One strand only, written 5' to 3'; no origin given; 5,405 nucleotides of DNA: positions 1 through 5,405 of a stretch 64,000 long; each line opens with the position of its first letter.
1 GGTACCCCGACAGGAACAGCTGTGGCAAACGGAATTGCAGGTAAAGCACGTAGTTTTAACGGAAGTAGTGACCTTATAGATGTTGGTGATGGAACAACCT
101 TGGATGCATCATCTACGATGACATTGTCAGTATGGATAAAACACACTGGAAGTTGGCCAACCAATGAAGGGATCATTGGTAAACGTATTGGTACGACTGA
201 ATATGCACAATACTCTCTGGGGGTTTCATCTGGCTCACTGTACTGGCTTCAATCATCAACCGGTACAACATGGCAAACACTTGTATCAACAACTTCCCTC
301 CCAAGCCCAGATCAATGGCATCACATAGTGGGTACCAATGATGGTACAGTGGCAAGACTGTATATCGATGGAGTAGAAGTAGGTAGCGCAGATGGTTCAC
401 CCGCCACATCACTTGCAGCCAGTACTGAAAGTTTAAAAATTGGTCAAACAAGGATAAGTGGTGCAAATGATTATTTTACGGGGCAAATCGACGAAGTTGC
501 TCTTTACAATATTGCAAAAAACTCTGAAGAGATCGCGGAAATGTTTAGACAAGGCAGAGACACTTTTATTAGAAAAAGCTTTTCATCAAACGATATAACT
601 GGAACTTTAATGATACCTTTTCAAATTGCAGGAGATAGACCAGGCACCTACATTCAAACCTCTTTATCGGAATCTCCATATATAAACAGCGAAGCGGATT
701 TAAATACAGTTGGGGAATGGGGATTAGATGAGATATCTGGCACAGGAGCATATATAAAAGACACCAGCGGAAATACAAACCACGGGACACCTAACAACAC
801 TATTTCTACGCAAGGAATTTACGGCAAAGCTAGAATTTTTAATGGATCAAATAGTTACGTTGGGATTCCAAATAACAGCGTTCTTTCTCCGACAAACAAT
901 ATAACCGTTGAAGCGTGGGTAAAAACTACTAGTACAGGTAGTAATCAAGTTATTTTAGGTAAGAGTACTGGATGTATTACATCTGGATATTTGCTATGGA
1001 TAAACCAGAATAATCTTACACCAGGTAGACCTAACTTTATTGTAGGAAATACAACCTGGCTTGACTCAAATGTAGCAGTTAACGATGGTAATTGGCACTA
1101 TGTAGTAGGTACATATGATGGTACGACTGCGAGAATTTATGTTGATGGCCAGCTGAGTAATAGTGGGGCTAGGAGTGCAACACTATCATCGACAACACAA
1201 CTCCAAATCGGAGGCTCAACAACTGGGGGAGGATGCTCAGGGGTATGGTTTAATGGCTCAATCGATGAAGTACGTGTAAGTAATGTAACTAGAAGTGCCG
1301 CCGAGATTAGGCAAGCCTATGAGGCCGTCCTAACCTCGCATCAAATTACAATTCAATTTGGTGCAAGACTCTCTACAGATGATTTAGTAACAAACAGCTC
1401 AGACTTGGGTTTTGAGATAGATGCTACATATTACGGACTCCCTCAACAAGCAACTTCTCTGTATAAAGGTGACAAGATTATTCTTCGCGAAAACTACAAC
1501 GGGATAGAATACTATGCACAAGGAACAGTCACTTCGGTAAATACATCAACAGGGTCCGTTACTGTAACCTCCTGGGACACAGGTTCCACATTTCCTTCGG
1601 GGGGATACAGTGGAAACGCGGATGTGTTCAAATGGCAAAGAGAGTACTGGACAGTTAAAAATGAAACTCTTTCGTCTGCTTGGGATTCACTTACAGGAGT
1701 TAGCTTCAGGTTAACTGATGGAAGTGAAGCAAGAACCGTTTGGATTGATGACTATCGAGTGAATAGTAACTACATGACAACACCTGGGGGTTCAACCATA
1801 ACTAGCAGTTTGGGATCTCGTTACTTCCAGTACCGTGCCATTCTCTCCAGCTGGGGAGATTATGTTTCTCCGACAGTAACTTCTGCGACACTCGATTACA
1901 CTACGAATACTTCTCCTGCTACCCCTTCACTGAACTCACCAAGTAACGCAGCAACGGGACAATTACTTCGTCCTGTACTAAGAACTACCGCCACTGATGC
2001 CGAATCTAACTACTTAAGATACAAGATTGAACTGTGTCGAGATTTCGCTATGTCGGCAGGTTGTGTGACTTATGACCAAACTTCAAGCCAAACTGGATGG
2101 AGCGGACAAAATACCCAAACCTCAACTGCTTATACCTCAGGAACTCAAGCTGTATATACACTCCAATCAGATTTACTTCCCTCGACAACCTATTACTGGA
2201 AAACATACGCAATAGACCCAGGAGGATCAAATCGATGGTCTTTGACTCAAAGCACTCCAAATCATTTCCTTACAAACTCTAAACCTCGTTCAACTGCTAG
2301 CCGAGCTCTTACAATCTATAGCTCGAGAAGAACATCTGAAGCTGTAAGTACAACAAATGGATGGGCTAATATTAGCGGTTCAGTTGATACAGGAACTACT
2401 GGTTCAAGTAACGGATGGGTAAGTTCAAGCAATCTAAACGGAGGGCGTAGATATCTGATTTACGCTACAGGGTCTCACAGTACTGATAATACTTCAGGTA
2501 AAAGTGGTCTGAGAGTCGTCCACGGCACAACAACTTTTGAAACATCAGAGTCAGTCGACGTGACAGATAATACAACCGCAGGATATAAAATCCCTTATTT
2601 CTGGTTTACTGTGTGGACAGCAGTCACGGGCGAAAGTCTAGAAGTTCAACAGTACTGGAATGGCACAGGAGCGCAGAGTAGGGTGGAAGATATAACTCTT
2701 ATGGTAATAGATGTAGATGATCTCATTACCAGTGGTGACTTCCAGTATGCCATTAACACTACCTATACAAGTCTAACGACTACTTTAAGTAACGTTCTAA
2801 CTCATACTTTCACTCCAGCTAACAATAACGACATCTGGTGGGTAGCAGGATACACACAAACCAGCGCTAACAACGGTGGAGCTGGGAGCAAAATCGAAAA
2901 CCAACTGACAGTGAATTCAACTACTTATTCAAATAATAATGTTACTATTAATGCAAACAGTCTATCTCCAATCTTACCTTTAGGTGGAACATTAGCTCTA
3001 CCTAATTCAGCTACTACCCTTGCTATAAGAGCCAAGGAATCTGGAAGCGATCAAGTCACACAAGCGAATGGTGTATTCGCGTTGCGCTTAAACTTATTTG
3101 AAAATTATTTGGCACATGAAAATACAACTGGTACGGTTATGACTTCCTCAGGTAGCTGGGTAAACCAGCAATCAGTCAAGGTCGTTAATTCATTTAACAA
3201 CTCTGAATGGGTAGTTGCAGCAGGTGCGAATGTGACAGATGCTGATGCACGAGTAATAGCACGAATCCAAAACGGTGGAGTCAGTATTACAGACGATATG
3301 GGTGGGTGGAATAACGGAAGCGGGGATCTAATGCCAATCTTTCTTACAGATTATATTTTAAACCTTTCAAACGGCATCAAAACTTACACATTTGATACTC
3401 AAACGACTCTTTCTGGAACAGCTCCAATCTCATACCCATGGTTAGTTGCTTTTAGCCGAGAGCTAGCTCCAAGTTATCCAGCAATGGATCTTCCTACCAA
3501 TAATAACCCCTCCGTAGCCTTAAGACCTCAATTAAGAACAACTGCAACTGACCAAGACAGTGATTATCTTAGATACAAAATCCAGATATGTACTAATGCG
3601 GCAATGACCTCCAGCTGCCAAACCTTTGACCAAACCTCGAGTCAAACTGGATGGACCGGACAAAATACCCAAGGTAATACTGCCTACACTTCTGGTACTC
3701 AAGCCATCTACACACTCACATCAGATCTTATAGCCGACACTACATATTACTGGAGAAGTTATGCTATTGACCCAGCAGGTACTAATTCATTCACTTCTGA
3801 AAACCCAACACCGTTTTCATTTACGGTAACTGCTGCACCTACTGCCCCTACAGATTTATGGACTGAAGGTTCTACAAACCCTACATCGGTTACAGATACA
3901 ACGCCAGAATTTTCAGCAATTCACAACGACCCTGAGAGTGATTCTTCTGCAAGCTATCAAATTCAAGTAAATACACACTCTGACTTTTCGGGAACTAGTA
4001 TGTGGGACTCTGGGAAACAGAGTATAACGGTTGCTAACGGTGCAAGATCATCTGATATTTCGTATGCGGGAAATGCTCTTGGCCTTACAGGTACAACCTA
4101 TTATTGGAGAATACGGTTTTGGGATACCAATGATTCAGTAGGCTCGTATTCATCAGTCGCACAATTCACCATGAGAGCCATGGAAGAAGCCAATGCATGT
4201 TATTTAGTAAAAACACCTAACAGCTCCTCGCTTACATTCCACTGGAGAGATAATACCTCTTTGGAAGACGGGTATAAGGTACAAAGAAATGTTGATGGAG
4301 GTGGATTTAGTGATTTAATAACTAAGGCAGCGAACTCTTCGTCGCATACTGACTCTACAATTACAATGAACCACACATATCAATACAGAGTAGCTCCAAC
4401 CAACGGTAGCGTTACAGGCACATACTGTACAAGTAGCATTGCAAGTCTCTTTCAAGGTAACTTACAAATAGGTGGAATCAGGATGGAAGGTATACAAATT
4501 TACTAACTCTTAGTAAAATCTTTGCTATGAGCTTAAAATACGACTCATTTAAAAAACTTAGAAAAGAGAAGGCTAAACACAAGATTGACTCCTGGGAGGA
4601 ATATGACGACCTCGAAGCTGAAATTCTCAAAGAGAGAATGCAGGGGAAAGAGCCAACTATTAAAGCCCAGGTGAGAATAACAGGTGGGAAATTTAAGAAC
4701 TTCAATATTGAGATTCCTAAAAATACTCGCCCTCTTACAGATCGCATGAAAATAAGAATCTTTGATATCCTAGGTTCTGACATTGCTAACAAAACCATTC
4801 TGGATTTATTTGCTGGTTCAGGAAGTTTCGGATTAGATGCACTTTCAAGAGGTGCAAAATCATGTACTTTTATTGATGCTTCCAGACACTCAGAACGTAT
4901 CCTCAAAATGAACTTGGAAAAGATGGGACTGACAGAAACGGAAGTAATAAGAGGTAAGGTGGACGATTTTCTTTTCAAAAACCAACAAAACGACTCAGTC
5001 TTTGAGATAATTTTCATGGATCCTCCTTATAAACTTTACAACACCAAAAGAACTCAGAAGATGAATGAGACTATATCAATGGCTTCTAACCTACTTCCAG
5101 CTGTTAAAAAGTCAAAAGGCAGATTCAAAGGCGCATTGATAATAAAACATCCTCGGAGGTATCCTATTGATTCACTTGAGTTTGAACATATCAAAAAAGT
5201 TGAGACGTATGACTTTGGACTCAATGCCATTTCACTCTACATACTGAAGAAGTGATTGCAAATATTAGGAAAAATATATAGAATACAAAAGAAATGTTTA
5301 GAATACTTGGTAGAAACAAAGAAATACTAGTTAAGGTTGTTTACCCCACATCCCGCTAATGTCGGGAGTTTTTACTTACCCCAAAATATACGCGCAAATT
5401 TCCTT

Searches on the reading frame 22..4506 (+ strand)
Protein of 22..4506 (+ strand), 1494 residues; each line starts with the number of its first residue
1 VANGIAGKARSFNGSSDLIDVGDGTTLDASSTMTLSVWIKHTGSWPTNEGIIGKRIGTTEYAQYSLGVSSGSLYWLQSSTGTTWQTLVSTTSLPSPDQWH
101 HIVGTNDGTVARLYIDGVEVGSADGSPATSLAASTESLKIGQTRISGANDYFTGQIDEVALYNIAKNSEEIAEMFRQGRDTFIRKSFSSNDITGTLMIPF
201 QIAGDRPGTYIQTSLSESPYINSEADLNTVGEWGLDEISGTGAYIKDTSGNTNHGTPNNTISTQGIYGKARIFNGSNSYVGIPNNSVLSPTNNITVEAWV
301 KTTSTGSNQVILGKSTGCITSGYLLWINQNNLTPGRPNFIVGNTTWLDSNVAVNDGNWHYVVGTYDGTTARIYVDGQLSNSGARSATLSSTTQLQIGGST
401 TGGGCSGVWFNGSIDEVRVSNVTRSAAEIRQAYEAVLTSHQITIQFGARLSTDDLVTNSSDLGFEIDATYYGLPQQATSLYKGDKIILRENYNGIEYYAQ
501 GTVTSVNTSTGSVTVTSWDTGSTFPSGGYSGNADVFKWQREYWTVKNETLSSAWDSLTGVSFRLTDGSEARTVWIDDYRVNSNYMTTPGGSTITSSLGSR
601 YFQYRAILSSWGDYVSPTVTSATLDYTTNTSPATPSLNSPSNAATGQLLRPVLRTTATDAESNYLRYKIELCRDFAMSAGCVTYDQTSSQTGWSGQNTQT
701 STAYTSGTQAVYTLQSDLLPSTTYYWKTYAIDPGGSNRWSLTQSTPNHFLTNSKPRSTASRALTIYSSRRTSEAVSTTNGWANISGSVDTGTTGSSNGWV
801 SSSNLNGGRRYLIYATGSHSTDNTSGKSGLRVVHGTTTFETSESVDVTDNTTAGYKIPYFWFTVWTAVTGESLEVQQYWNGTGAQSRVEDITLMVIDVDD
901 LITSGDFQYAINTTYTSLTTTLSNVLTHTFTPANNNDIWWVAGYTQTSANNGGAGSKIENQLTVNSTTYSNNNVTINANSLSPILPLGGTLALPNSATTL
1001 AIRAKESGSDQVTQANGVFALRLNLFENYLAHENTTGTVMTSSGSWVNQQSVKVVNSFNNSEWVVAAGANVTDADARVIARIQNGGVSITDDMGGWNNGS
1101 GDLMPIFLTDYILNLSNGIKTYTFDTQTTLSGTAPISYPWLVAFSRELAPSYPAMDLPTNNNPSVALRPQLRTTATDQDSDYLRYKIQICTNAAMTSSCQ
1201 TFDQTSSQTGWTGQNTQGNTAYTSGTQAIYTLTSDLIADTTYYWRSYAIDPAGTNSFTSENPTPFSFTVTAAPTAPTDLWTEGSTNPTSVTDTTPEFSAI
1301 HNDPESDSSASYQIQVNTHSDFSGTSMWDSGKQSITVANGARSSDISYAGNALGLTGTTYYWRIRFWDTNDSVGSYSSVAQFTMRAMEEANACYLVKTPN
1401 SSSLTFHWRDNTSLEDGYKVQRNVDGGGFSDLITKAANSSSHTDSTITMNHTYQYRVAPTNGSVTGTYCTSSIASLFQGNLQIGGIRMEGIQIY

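Call 18: search_protein_families(library=pfam, proteins=[window:22-4506:+], max_evalue=0.001)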
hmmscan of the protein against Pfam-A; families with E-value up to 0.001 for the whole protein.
window:22-4506:+ (1494 aa): 5 families
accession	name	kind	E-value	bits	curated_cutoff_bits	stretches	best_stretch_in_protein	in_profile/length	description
PF13385.13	Laminin_G_3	-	3e-55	187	27.6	2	274-429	1-150/151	Concanavalin A-like lectin/glucanases superfamily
PF25788.1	Ig_Rha78A_N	-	7.8e-15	55.5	27.4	1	1276-1387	1-104/105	Rha78A-like, N-terminal immunoglobulin domain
PF02210.31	Laminin_G_2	-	4e-12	47.1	22.9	1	347-421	44-125/126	Laminin G domain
PF07953.20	Toxin_R_bind_N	-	4.7e-11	43.2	23.8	1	245-381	4-150/191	Clostridium neurotoxin, N-terminal receptor binding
PF00054.30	Laminin_G_1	-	5.2e-05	23.9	24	0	346-400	43-101/131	Laminin G domain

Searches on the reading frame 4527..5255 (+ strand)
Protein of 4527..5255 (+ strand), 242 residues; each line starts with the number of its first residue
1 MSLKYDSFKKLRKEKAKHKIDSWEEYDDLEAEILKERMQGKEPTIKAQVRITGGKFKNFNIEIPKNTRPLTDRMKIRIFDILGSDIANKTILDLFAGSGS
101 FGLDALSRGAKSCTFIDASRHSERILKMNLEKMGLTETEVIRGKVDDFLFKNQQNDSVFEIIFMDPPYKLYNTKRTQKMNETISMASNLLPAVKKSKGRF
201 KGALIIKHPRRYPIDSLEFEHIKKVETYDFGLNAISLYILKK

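Call 18: search_protein_families(library=pfam, proteins=[window:4527-5255:+], max_evalue=0.001)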
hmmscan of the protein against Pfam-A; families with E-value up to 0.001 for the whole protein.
window:4527-5255:+ (242 aa): 5 families
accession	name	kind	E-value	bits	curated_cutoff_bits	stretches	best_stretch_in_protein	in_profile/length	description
PF03602.21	Cons_hypoth95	-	3.7e-36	124.9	24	1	49-194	1-151/182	Conserved hypothetical protein 95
PF05175.20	MTS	-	1.3e-05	25.4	23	1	87-190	31-130/170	Methyltransferase small domain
PF02086.21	MethyltransfD12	-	1.6e-05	25.3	22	0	78-146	12-74/253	D12 class N6 adenine-specific DNA methyltransferase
PF13649.12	Methyltransf_25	-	8.9e-05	23.5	27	1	91-160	1-70/97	Methyltransferase domain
PF13847.12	Methyltransf_31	-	0.00021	21.4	27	1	88-177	4-82/145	Methyltransferase domain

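Call 68: find_encoding_contigs(protein=window:4527-5255:+, flank=10000, max_places=1)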
Protein window:4527-5255:+ (242 aa): 16 contigs read that carry it; 1 place shown.
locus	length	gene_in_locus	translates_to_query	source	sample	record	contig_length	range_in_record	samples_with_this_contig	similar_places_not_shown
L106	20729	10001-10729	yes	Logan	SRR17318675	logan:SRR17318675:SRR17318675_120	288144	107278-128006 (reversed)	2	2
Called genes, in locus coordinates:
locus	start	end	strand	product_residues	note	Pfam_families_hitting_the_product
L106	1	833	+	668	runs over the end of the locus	PF17191:RecG_wedge, PF22590:Cas3-like_C_2 (faint), PF00270:DEAD, PF04851:ResIII, PF13401:AAA_22 (faint), PF00271:Helicase_C, PF19833:RecG_dom3_C (weak)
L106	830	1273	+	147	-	PF00588:SpoU_methylase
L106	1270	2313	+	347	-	PF02388:FemAB, PF13480:Acetyltransf_6, PF02388:FemAB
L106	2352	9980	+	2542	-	PF00054:Laminin_G_1 (faint), PF02210:Laminin_G_2, PF13385:Laminin_G_3, PF13385:Laminin_G_3, PF07953:Toxin_R_bind_N, PF13385:Laminin_G_3, PF02210:Laminin_G_2 (weak), PF25788:Ig_Rha78A_N, +1 more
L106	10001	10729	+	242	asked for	PF03602:Cons_hypoth95, PF02086:MethyltransfD12 (faint), PF05175:MTS (weak)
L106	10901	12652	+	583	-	PF07973:tRNA_SAD, PF00587:tRNA-synt_2b, PF03129:HGTP_anticodon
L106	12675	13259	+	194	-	PF05198:IF3_N, PF00707:IF3_C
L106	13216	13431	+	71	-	-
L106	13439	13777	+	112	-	PF00453:Ribosomal_L20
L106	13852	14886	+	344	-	PF02912:Phe_tRNA-synt_N, PF01409:tRNA-synt_2d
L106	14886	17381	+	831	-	PF01588:tRNA_bind, PF03483:B3_4, PF03484:B5, PF17759:tRNA_synthFbeta, PF03147:FDX-ACB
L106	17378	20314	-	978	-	PF00912:Transgly, PF00905:Transpeptidase, PF17957:Big_7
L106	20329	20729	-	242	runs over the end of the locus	-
